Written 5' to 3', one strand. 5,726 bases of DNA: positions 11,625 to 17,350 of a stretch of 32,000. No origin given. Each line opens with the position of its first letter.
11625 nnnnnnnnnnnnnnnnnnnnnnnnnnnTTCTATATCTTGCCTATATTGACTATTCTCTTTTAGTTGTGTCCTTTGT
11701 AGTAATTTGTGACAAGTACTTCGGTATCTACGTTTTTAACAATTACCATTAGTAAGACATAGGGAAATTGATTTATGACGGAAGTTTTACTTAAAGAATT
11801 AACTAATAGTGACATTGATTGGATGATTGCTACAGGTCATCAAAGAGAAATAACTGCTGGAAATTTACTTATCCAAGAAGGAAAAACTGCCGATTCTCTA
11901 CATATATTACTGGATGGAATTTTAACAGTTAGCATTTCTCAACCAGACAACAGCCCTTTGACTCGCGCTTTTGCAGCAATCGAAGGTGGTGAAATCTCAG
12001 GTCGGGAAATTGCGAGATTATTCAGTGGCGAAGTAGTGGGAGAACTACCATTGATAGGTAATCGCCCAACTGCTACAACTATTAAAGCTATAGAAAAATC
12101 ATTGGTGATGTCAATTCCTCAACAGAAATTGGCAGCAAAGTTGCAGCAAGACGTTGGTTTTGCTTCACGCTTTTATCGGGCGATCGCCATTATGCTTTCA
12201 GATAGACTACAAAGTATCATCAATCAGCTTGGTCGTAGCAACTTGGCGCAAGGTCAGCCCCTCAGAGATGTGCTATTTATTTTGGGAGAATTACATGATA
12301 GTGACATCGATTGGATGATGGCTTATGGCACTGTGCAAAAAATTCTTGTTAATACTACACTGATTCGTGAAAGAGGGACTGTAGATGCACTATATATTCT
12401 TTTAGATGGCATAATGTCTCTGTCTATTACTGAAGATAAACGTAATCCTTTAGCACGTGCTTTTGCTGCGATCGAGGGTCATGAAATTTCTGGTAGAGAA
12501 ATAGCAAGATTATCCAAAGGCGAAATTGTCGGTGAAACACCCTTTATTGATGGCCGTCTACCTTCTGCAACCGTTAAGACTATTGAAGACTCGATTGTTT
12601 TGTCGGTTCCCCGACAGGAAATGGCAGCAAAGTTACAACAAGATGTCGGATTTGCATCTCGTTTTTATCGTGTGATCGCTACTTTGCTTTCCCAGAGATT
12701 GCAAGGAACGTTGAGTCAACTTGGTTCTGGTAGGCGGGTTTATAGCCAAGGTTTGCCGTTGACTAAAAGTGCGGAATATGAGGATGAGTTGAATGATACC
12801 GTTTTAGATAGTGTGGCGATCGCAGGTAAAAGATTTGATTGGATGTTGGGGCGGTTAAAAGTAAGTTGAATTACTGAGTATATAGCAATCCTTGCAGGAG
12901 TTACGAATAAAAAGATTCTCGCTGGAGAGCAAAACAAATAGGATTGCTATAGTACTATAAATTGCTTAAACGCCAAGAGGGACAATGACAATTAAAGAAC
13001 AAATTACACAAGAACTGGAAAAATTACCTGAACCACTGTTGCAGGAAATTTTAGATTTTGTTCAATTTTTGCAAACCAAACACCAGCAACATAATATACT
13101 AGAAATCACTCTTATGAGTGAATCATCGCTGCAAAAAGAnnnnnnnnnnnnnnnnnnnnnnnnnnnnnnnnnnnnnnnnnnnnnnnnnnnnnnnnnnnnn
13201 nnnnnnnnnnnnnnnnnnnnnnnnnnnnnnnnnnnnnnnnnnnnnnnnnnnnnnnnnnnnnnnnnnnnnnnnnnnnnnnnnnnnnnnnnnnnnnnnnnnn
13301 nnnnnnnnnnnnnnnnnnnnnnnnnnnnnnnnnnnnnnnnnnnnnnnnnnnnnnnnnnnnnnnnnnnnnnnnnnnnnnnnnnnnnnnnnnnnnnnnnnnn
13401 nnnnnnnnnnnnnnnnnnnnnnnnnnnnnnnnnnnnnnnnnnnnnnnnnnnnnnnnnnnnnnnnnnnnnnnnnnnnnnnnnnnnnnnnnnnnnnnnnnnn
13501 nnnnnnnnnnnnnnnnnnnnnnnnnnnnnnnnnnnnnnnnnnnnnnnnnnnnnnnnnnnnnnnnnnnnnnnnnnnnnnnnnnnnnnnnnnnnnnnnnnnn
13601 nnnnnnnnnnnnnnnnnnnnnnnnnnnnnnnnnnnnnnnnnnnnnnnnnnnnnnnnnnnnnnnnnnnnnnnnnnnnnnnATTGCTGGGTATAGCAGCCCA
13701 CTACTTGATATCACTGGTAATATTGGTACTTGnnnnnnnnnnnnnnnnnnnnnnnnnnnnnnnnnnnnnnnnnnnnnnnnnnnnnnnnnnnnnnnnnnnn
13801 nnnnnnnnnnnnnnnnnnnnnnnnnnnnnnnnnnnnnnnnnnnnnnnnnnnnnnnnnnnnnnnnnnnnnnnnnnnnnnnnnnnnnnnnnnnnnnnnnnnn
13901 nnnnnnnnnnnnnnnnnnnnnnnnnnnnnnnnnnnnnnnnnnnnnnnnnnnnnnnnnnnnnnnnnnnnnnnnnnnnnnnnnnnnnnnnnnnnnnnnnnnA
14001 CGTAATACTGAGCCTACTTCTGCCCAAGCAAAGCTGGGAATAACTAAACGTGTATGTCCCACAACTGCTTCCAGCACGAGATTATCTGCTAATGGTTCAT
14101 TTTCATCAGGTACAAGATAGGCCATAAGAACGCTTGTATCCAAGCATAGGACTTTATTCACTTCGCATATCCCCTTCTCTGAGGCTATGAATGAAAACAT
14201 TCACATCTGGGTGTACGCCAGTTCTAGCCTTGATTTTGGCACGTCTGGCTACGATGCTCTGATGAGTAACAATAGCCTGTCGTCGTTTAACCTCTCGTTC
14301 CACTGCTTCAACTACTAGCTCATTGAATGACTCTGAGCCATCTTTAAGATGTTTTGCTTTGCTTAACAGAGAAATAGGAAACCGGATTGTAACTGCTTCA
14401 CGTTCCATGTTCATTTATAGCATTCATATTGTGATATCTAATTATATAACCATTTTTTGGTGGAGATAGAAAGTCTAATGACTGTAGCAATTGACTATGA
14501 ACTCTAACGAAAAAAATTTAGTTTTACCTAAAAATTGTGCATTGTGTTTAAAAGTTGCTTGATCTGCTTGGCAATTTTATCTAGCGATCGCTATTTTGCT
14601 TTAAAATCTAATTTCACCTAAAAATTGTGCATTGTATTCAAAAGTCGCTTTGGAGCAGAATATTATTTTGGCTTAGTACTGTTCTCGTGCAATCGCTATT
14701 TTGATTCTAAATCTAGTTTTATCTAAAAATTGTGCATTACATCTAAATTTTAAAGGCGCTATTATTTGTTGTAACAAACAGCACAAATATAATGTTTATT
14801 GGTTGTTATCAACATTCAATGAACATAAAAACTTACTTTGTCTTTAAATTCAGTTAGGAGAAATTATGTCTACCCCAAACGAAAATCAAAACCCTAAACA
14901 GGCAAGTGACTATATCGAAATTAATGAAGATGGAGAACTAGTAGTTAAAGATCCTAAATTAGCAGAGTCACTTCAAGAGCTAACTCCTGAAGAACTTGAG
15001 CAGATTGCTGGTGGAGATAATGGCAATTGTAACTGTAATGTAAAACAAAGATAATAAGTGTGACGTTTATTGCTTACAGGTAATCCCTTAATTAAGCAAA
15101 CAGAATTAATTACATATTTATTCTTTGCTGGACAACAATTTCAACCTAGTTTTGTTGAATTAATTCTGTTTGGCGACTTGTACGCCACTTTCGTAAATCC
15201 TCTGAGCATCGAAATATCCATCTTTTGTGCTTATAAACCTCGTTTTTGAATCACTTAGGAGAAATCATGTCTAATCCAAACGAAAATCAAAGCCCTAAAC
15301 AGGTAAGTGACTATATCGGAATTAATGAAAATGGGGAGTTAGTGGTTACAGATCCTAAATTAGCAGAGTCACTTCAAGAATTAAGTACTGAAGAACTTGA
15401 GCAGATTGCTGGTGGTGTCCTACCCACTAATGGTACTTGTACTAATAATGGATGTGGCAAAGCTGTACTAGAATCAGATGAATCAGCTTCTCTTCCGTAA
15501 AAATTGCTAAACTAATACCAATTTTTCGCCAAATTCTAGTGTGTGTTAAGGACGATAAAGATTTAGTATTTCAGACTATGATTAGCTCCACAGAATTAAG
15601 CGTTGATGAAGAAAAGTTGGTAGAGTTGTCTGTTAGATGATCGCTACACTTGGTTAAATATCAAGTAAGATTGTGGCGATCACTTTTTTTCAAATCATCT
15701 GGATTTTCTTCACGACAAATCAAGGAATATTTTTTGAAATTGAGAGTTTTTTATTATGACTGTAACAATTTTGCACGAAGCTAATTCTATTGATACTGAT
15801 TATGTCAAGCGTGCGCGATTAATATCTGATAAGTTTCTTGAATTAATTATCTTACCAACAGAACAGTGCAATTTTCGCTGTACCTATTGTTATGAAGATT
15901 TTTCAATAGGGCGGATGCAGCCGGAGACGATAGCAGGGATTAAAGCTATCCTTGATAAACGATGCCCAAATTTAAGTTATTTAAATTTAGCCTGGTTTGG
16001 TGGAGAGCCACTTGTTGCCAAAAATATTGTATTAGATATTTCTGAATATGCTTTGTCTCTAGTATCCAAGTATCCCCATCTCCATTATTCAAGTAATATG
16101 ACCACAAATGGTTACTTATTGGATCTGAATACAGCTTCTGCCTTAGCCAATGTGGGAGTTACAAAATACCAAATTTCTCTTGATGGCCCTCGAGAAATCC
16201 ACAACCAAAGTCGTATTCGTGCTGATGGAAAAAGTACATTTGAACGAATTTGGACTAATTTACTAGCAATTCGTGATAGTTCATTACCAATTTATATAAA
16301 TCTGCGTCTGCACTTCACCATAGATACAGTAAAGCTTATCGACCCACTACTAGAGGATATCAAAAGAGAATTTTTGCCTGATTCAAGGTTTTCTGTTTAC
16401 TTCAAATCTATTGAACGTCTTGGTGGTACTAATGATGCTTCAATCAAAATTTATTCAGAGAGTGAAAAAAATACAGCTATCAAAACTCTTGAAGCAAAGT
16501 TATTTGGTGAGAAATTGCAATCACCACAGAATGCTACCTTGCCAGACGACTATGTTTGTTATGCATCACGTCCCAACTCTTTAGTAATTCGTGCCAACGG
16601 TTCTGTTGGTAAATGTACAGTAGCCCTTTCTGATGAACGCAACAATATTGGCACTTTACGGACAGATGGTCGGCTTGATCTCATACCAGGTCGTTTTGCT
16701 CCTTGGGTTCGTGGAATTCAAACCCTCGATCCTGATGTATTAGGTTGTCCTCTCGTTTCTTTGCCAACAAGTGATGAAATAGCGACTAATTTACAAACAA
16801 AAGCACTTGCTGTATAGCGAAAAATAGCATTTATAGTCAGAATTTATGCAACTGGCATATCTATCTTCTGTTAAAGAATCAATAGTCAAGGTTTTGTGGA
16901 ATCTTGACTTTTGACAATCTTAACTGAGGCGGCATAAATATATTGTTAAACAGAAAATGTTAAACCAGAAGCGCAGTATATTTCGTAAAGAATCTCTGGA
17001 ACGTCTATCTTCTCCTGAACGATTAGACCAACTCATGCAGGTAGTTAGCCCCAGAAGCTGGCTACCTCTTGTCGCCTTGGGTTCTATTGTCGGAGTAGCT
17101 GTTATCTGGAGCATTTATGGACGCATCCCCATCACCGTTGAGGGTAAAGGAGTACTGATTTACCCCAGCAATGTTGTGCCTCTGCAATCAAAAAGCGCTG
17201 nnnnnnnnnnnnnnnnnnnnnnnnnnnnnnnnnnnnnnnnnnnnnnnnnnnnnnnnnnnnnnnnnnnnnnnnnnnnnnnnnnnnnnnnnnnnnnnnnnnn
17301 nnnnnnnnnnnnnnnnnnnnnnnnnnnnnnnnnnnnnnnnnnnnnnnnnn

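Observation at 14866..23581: Compact RiPP cluster: novel GG-leader precursors + one radical SAM enzyme + NHLM-type three-component exporter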

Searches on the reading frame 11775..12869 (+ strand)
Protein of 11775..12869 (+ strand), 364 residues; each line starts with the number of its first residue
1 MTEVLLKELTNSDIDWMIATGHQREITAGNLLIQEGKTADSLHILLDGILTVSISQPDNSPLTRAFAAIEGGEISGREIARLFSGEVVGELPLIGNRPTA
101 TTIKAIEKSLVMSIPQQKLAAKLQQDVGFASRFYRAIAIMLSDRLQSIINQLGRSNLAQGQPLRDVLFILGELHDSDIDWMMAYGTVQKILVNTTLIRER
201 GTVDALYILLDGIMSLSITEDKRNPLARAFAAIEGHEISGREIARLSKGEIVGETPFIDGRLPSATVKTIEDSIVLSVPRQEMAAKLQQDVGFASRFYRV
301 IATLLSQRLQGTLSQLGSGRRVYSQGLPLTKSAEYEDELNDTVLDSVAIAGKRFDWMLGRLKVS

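Call 44: search_protein_families(library=pfam, proteins=[window:11775-12869:+], max_evalue=0.001)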
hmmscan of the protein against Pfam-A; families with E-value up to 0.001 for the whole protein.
window:11775-12869:+ (364 aa): 1 family
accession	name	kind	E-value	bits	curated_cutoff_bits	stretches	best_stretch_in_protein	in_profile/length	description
PF00027.35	cNMP_binding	-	5.4e-27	94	27.5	2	24-126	2-89/89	Cyclic nucleotide-binding domain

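Call 48: search_protein_families(library=ncbifam, proteins=[window:11775-12869:+], max_evalue=0.001)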
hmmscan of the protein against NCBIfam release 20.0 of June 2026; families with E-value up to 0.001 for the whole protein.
window:11775-12869:+ (364 aa): 7 families
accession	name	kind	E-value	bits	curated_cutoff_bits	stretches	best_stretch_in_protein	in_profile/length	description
TIGR03896.1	cyc_nuc_ocin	subfamily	3e-126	421.1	161.05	1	14-361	1-317/317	bacteriocin-type transport-associated protein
NF006901.0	PRK09392.1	equivalog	5.3e-15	55.4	211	1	169-296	14-125/236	transcriptional activator FtrB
NF008732.0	PRK11753.1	equivalog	1.7e-11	44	266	1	7-152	9-136/214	cAMP-activated global transcriptional regulator CRP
NF007707.0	PRK10402.1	subfamily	2.4e-08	33.9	180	1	84-155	79-146/226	transcriptional regulator YeiL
NF050815.1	TransActFtrBCaul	equivalog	7.2e-08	32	300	0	24-150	35-145/251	transcriptional activator FtrB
NF041163.2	encap_f2b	equivalog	6.8e-05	22.2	400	0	13-130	87-190/450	family 2B encapsulin nanocompartment shell protein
NF058543.1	ActPatMycb56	equivalog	0.00057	18.8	460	0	10-107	8-89/317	acetyltransferase Pat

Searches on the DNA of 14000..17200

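Call 33: search_rna_families(source=window, start=14000, end=17200, threshold=evalue, max_evalue=1)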
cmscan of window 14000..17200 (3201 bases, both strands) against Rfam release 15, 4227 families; matches with E-value up to 1: 0.
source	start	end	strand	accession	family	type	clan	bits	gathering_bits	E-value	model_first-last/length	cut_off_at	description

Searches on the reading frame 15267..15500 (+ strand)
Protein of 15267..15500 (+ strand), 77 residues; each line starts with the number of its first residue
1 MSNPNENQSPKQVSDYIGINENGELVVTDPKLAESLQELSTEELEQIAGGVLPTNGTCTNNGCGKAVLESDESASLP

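Call 3: search_protein_families(library=ncbifam, proteins=[window:15267-15500:+], max_evalue=0.01)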
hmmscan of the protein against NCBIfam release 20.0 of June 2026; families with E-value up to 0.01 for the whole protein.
window:15267-15500:+ (77 aa): 3 families
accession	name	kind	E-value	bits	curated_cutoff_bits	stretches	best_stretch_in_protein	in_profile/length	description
TIGR03949.1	bact_IIb_cerein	subfamily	0.00034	20.3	21.5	1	37-54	2-19/45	class IIb bacteriocin, lactobin A/cerein 7B family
NF033215.1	BlpC_Streptocco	equivalog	0.00073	19.3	70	1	35-52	9-26/51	quorum-sensing system pheromone BlpC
NF038167.1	cyan_ocin_like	subfamily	0.0031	17.7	32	1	35-53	7-25/72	CTB family bacteriocin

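Call 4: search_protein_families(library=pfam, proteins=[window:15267-15500:+], max_evalue=0.01)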
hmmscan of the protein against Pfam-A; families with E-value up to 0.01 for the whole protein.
window:15267-15500:+ (77 aa): 3 families
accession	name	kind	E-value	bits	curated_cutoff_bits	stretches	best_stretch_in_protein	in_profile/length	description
PF04604.19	L_biotic_typeA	-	0.00015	22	21.7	1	31-56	7-29/50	Type-A lantibiotic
PF10439.15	Bacteriocin_IIc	-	0.0036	17.7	27.1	1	34-62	2-23/59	Bacteriocin class II with double-glycine leader peptide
PF03047.20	ComC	-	0.0042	17.2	20.4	1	35-50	9-24/31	COMC family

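Call 53: find_homologous_proteins(query=window:15267-15497:+, max_evalue=0.01)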
Query window:15267-15497:+ (77 aa): 7 proteins with E <= 0.01 among 8 candidates.
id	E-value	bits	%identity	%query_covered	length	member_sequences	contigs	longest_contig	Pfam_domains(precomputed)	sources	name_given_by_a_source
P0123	5.1e-42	158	100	100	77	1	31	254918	-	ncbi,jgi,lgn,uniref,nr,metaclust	ncbi:type A2 lanthipeptide [Nostoc punctiforme]|uniref:Uncharacterized protein n=1 Tax=Nostoc puncti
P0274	4.0e-21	92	66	99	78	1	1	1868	-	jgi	-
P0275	6.3e-20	89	80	75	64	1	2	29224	-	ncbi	ncbi:MAG: type A2 lanthipeptide [Nostoc sp.]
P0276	1.2e-17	81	84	65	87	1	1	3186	-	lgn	-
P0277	1.8e-16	78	78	66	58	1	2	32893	-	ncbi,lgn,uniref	ncbi:MAG: type A2 lanthipeptide [Nostoc sp.]|uniref:type A2 lantipeptide n=1 Tax=Nostoc sp. TaxID=11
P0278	1.9e-16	77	82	65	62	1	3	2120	-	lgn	-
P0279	2.8e-15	74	67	82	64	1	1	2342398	-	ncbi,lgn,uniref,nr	ncbi:type A2 lantipeptide [Nostoc sphaeroides]|uniref:Type A2 lantipeptide n=1 Tax=Nostoc sphaeroide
